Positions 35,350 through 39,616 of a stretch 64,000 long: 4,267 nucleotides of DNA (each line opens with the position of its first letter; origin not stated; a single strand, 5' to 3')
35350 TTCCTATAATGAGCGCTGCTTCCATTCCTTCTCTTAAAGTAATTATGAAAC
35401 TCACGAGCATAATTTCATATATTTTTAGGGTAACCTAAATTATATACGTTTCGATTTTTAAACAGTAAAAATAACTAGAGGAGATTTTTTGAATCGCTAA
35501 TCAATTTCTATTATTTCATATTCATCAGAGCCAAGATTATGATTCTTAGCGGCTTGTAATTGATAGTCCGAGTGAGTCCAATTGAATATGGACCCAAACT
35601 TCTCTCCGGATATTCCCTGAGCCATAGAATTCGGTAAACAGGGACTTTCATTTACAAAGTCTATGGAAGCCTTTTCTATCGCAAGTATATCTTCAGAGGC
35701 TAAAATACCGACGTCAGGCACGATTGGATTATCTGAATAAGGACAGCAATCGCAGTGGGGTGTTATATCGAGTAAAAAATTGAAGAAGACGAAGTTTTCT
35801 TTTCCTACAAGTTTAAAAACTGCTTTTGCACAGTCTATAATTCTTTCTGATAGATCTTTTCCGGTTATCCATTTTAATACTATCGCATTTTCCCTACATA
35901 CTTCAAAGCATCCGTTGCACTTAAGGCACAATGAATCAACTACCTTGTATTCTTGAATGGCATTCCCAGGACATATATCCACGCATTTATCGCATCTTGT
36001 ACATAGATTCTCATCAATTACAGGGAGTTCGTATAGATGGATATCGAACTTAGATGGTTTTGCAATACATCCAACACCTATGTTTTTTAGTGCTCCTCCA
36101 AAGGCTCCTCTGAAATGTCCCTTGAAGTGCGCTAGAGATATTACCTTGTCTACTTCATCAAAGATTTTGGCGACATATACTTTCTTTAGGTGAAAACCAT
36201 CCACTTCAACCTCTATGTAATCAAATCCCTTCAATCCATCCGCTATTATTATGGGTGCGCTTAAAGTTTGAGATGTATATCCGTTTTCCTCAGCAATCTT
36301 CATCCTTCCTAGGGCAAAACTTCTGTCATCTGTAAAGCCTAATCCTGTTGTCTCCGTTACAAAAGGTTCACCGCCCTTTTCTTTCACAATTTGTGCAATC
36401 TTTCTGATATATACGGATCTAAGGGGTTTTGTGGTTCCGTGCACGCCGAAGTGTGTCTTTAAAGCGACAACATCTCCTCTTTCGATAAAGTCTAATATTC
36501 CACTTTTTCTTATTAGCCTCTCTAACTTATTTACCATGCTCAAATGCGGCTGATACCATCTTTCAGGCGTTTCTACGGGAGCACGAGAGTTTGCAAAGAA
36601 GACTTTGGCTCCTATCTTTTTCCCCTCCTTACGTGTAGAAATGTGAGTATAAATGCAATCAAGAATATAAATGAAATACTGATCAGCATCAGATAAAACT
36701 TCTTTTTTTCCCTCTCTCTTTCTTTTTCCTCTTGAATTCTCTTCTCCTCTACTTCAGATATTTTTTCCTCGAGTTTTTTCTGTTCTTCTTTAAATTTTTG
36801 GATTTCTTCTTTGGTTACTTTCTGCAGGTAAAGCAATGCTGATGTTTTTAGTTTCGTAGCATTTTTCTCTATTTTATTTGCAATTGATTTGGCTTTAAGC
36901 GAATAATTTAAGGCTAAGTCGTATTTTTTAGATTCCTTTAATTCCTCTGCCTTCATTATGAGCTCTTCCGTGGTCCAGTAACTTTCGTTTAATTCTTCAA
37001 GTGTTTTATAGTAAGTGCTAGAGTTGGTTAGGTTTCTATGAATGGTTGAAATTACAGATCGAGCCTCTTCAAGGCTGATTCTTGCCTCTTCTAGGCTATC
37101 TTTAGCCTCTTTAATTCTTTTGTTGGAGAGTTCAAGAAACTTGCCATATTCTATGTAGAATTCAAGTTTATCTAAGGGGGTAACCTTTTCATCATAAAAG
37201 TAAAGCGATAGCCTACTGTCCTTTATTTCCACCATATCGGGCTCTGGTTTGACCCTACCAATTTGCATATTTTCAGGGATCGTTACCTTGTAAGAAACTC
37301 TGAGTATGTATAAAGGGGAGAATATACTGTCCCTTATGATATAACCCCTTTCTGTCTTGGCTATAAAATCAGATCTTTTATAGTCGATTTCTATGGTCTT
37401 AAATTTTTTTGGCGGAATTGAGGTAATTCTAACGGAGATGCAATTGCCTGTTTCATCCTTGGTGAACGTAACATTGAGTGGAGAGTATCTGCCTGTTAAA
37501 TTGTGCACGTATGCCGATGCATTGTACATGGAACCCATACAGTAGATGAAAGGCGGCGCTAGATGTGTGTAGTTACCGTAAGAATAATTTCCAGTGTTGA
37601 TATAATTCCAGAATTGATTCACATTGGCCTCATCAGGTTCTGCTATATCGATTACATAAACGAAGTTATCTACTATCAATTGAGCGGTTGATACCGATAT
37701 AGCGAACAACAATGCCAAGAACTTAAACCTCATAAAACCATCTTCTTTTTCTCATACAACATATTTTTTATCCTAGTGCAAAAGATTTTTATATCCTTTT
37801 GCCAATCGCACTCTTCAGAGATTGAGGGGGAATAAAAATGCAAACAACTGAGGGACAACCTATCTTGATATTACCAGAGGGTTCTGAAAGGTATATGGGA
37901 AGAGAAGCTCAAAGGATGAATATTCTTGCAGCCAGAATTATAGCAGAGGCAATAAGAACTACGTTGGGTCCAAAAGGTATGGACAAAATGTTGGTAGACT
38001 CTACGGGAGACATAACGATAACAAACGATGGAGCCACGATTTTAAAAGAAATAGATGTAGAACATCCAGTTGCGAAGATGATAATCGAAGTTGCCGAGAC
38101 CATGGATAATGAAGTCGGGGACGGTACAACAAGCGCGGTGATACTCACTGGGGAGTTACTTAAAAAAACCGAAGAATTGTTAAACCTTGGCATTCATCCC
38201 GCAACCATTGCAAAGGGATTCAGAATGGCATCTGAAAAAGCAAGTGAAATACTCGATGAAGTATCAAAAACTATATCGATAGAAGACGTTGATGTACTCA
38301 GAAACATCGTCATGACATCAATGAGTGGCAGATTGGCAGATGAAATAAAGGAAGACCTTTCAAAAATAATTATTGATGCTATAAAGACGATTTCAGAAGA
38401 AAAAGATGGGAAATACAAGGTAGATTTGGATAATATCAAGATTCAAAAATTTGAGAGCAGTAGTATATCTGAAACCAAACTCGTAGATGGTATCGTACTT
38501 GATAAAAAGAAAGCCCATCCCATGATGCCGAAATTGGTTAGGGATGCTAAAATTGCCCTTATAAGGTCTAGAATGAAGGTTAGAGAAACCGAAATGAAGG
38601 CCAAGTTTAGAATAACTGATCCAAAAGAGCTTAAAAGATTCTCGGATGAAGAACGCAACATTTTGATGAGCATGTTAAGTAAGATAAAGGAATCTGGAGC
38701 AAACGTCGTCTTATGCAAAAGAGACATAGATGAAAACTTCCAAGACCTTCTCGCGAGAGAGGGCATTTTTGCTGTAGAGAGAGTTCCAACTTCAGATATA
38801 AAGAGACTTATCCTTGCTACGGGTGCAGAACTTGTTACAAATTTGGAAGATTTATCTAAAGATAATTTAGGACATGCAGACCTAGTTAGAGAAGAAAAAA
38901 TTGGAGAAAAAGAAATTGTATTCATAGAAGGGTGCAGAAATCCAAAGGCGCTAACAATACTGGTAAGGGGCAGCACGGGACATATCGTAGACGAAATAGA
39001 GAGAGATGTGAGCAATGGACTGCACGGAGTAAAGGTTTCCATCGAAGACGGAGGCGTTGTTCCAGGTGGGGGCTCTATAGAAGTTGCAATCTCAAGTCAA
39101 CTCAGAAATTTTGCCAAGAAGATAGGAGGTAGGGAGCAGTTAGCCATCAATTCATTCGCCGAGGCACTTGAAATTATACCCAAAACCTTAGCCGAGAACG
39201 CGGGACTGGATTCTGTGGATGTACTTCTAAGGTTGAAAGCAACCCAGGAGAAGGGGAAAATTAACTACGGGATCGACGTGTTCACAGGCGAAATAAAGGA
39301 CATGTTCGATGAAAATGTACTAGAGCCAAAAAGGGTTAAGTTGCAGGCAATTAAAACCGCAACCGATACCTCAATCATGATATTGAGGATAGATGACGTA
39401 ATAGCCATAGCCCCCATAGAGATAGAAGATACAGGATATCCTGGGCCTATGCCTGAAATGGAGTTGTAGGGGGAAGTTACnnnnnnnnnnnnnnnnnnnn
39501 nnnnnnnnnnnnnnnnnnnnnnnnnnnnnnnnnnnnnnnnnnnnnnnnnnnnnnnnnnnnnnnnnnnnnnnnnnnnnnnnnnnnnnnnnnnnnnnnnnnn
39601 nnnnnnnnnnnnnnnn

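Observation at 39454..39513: rpoK (Rpo6) directly after the thermosome gene also lacks a canonical start and has SD plus 6 nt plus ACG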

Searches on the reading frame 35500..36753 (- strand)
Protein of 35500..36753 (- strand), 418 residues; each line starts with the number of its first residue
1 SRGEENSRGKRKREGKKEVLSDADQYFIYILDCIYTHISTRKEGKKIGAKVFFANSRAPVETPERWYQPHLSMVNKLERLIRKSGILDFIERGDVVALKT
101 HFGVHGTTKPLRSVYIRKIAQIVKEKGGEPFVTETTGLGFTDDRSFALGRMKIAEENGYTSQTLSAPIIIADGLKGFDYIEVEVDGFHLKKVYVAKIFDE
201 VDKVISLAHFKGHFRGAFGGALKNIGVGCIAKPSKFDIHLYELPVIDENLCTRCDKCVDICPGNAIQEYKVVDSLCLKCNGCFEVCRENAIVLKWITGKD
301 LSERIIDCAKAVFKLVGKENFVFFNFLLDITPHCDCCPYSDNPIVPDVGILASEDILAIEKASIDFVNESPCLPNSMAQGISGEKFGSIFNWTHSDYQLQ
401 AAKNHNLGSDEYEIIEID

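Call 50: search_protein_families(library=pfam, proteins=[window:35500-36753:-], max_evalue=0.00001)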
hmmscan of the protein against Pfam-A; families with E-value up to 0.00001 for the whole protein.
window:35500-36753:- (418 aa): 4 families
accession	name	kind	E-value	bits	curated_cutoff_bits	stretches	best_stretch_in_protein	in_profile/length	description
PF04015.17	DUF362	-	1.9e-43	149.3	24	1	96-364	1-199/200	Domain of unknown function (DUF362)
PF00037.32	Fer4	-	8.5e-10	38.5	21.1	1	244-267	1-24/24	4Fe-4S binding domain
PF12837.12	Fer4_6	-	1.2e-08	34.9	25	0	244-266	2-24/24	4Fe-4S binding domain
PF13484.11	Fer4_16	-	5.1e-06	27.6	30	0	251-273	2-25/66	4Fe-4S double cluster binding domain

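Call 54: search_protein_families(library=ncbifam, proteins=[window:35500-36615:-], max_evalue=0.00001)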
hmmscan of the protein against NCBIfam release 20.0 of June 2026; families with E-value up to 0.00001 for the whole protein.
window:35500-36615:- (372 aa): 3 families
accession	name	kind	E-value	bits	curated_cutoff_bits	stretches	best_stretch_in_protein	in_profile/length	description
NF052623.1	Npun_F2552_fam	equivalog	4.1e-07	29.7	500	1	29-186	18-165/314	Npun_F2552 family protein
TIGR01944.1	rnfB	subfamily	1.5e-06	27.9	68.7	1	196-252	106-167/190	RnfABCDGE type electron transport complex subunit B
TIGR02700.1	flavo_MJ0208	hypoth_equivalog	2.9e-06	26.7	251.35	1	199-246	144-195/234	dihydromethanopterin reductase (acceptor)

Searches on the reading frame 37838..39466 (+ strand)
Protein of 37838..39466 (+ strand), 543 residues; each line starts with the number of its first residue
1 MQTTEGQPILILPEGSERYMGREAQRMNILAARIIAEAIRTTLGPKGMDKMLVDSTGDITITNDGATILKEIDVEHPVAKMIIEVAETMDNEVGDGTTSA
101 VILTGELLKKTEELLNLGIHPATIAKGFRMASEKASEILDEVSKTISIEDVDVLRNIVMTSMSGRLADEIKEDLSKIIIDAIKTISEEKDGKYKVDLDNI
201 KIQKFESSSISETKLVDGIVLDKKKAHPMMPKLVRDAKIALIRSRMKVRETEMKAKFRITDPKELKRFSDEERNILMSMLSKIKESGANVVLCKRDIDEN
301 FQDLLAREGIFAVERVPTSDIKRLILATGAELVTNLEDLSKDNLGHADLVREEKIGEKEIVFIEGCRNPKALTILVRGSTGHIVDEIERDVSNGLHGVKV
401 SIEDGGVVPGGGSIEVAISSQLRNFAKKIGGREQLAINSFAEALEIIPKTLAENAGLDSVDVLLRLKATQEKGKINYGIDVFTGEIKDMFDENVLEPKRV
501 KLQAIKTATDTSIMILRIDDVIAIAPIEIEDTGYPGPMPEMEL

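Call 7: find_encoding_contigs(protein=window:37838-39466:+, flank=4000, max_places=10)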
Protein window:37838-39466:+ (543 aa): 2 contigs read that carry it; 2 places shown.
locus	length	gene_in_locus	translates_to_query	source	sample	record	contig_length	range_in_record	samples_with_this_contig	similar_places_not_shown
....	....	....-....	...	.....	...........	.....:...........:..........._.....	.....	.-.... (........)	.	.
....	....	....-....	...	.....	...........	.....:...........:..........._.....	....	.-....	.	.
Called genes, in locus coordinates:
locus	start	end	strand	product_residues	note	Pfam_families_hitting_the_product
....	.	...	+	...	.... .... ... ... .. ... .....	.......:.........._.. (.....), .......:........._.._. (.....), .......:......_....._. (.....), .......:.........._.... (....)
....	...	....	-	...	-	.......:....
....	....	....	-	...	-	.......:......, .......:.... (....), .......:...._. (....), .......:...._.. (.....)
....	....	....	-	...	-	-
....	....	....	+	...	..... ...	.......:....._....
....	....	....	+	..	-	-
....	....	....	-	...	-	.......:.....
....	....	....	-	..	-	?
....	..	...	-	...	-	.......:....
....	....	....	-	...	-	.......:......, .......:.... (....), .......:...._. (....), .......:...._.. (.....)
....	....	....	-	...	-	-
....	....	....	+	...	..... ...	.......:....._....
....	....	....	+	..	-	-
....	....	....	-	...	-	?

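Call 21: find_related_loci(query=window:37838-39466:+, collection=genome_contigs, flank=4000)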
Query window:37838-39466:+ (543 aa) in genome_contigs; peptide patterns used: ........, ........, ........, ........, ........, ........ (x = any residue, [..] = any of these).
599 stretches matched a pattern (row limit reached: there are more); 590 encode a relative of the query (tblastn E <= 1e-3); the best 80 are kept; 80 distinct loci.
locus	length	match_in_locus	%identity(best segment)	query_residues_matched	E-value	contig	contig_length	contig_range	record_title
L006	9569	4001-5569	54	1-523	0e+0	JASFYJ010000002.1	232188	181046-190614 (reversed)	MAG: Archaeoglobales archaeon isolate JZ_75_SW_bin_109 NODE_2_length_232188_cov_5.355342, whole genome shotgun sequence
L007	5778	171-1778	53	1-536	0e+0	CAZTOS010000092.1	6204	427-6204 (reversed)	MAG TPA_asm: uncultured Thermococci archaeon isolate SRP141559_co1_254 genome assembly, contig: NODE_8002_length_6204_co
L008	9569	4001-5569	54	1-523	0e+0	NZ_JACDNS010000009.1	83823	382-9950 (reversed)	MAG: Thermococcus sp. isolate GB_MAG1_027 c_000000000257, whole genome shotgun sequence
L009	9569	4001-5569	54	1-523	0e+0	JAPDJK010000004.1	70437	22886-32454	MAG: Thermococci archaeon isolate S5B1_HD70 c_000000000151, whole genome shotgun sequence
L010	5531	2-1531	55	24-533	0e+0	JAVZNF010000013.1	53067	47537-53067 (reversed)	MAG: Archaeoglobaceae archaeon isolate DRTY-6_201912_bins_46 DRTY-6_201912_bins_46_scaffold_13, whole genome shotgun seq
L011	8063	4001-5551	56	6-523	0e+0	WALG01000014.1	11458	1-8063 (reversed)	MAG: DHVE2 group archaeon isolate S014_41 k151_120076, whole genome shotgun sequence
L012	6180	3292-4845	55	6-523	0e+0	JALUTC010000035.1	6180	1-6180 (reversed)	MAG: archaeon isolate S146_metabat2_scaf2bin.220 S146_NODE_12861_length_6180_cov_4.143235, whole genome shotgun sequence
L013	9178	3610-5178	53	1-523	0e+0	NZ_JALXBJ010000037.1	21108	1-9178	MAG: Thermococcus sp. isolate T2_metabat2_scaf2bin.092 T2_NODE_2123_length_21108_cov_2.885611, whole genome shotgun sequ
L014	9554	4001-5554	54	6-523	0e+0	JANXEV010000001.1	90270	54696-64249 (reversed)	MAG: Candidatus Aenigmatarchaeota archaeon isolate SKYB92 NODE_1_length_90270_cov_7.825842, whole genome shotgun sequenc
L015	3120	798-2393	53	7-536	0e+0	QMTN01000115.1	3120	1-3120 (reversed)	MAG: Thermoplasmata archaeon isolate B18_G2 B18_Guay2_scaffold_31752, whole genome shotgun sequence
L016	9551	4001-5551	56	8-523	0e+0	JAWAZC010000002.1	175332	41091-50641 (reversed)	MAG: Candidatus Bathyarchaeia archaeon isolate ZZQ_201803_bins_67 ZZQ_201803_bins_67_scaffold_2, whole genome shotgun se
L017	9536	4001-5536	53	5-523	0e+0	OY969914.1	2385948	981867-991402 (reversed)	MAG: uncultured Methanobacteriaceae archaeon isolate MFD02416.bin.1.248 genome assembly, chromosome: 1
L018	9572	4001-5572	54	6-529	0e+0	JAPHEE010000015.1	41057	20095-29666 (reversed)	MAG: Candidatus Alkanophaga volatiphilum isolate MCA70_species_1 c_000000000015, whole genome shotgun sequence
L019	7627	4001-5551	52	6-523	0e+0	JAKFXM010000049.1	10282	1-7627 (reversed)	MAG: Methanobacteriota archaeon isolate ND3_Bin_21 ND3_0001403, whole genome shotgun sequence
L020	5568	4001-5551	53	9-537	0e+0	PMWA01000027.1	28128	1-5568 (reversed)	MAG: Methanobacterium sp. isolate bog_22 73.20110700_S2D.54_contig_26394, whole genome shotgun sequence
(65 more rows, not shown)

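Call 22: find_related_loci(query=window:37838-39466:+, collection=metagenome_contigs, flank=3000)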
Query window:37838-39466:+ (543 aa) in metagenome_contigs; peptide patterns used: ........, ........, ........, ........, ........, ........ (x = any residue, [..] = any of these).
600 stretches matched a pattern (row limit reached: there are more); 582 encode a relative of the query (tblastn E <= 1e-3); the best 80 are kept; 80 distinct loci.
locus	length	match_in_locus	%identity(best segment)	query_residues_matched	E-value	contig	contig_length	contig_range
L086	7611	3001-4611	54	1-540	0e+0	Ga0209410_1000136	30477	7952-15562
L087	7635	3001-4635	55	1-541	0e+0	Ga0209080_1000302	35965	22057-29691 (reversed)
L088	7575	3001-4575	55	6-530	0e+0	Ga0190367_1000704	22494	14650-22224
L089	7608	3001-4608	53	1-536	0e+0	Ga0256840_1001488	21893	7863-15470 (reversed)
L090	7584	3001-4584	54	1-528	0e+0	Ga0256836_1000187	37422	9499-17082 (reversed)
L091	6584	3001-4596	53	7-542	0e+0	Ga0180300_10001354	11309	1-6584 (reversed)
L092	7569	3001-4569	54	1-523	0e+0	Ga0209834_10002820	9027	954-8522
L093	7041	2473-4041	54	1-523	0e+0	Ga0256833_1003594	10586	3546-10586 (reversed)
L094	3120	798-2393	53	7-536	0e+0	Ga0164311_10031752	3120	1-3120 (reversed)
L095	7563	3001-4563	52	5-537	0e+0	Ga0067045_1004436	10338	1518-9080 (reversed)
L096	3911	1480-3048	52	1-523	0e+0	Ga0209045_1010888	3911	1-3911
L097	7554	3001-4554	53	6-526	0e+0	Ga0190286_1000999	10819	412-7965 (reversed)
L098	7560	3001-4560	51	5-539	0e+0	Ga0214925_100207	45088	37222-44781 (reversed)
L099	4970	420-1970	53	7-523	0e+0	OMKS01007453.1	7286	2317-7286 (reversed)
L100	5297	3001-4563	49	3-523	0e+0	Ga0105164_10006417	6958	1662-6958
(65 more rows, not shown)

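Call 29: find_homologous_proteins(query=window:37838-39466:+, max_evalue=1e-100)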
Query window:37838-39466:+ (543 aa): 7984 proteins with E <= 1e-100 among 8000 candidates; the best 120 are listed.
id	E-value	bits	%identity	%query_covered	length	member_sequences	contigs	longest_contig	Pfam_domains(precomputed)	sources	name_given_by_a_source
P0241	0.0e+0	1139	100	100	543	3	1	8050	PF00118.30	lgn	-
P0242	7.5e-286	966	82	100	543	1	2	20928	PF00118.30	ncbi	-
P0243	7.4e-193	660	-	-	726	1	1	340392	PF00118.30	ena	-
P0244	7.9e-189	646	57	95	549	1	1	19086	PF00118.30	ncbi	ncbi:MAG: thermosome subunit alpha [Candidatus Hydrothermarchaeota archaeon]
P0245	1.0e-187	643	56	97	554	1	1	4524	PF00118.30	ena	-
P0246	3.9e-187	641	56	97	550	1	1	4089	PF00118.30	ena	-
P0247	2.0e-185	635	56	96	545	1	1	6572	PF00118.30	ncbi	-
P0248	2.8e-185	635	55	97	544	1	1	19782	PF00118.30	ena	-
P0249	2.9e-185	635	55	97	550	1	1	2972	PF00118.30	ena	-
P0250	4.9e-185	634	56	96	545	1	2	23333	PF00118.30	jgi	jgi:thermosome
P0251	8.5e-185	633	55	96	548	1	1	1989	PF00118.30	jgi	-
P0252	9.2e-185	633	57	100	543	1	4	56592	PF00118.30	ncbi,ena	-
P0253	2.0e-184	632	55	98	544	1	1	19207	PF00118.30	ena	-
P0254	2.3e-184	632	57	100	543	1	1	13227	PF00118.30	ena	-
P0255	2.5e-184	632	55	99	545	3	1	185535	PF00118.30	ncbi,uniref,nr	ncbi:thermosome subunit beta [Thermococcus sp. LS2]|uniref:thermosome subunit beta n=1 Tax=Thermococ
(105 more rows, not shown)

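Call 51: find_encoding_contigs(protein=P0242, flank=10000, max_places=3)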
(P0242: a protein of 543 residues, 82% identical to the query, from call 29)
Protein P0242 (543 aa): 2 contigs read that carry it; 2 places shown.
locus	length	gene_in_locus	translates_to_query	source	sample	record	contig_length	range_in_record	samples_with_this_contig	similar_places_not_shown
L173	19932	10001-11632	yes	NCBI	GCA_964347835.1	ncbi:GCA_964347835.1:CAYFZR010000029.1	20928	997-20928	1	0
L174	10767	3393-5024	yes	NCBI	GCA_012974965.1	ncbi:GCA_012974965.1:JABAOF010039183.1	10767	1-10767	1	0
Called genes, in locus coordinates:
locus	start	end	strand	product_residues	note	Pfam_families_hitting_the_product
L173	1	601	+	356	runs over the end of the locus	PF01717:Meth_synt_2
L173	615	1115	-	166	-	-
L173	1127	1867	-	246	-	PF01135:PCMT, PF13489:Methyltransf_23, PF05175:MTS, PF01209:Ubie_methyltran, PF06325:PrmA, PF02353:CMAS, PF13847:Methyltransf_31, PF08241:Methyltransf_11, +3 more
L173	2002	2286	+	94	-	PF03551:PadR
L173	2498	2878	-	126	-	-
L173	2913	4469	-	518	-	PF02142:MGS, PF01808:AICARFT_IMPCHas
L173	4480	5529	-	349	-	PF06849:DUF1246, PF06973:DUF1297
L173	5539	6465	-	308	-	PF05124:S_layer_C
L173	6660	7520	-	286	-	PF03239:FTR1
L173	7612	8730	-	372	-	PF04015:DUF362, PF00037:Fer4 (weak)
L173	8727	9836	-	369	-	-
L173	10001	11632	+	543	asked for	PF00118:Cpn60_TCP1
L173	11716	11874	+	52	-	-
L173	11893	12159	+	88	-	-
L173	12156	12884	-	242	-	PF00382:TFIIB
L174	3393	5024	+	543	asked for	PF00118:Cpn60_TCP1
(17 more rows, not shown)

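Call 54: search_protein_families(library=ncbifam, proteins=[window:37838-39466:+], max_evalue=0.00001)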
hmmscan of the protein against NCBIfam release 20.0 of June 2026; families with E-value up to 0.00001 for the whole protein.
window:37838-39466:+ (543 aa): 19 families
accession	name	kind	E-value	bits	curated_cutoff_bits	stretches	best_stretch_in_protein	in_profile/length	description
NF041083.2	thermosome_beta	equivalog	7.7e-216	718.1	400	1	7-523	1-518/520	thermosome subunit beta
NF041082.2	thermosome_alpha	equivalog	1.8e-215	716.7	450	1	7-523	1-517/519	thermosome subunit alpha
TIGR02339.1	thermosome_arch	subfamily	1.1e-207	691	671.1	1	8-523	1-519/521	thermosome subunit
TIGR02340.1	chap_CCT_alpha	equivalog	1.4e-133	446.5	800.2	1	16-526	5-531/536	T-complex protein 1 subunit alpha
TIGR02343.1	chap_CCT_epsi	equivalog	2.4e-129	432.4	710.5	1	6-523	8-530/532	T-complex protein 1 subunit epsilon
TIGR02342.1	chap_CCT_delta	equivalog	8.1e-128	427.2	695.35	1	23-523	9-515/517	T-complex protein 1 subunit delta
TIGR02344.1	chap_CCT_gamma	equivalog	4.8e-122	408.1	553.45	1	8-523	1-521/526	T-complex protein 1 subunit gamma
TIGR02345.1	chap_CCT_eta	equivalog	1e-120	403.6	669.2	1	7-524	2-520/523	T-complex protein 1 subunit eta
TIGR02347.1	chap_CCT_zeta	equivalog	7.2e-116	387.8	587.15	1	12-522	5-523/531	T-complex protein 1 subunit zeta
TIGR02346.1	chap_CCT_theta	equivalog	3.6e-104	349.1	455.9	1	11-523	5-518/531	T-complex protein 1 subunit theta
TIGR02341.1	chap_CCT_beta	equivalog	3.2e-94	316.4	522.15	1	16-526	7-516/519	T-complex protein 1 subunit beta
NF009487.0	PRK12849.1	subfamily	1.5e-39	135.7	352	2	33-195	20-186/543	chaperonin GroEL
NF000592.1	PRK00013.1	subfamily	1e-35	123.2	397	2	23-254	9-240/524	chaperonin GroEL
TIGR02348.1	GroEL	equivalog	3.7e-32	111.5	582.1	2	33-244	19-230/526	chaperonin GroEL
NF009488.0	PRK12850.1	subfamily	5.8e-32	110.9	475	2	32-255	20-243/544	chaperonin GroEL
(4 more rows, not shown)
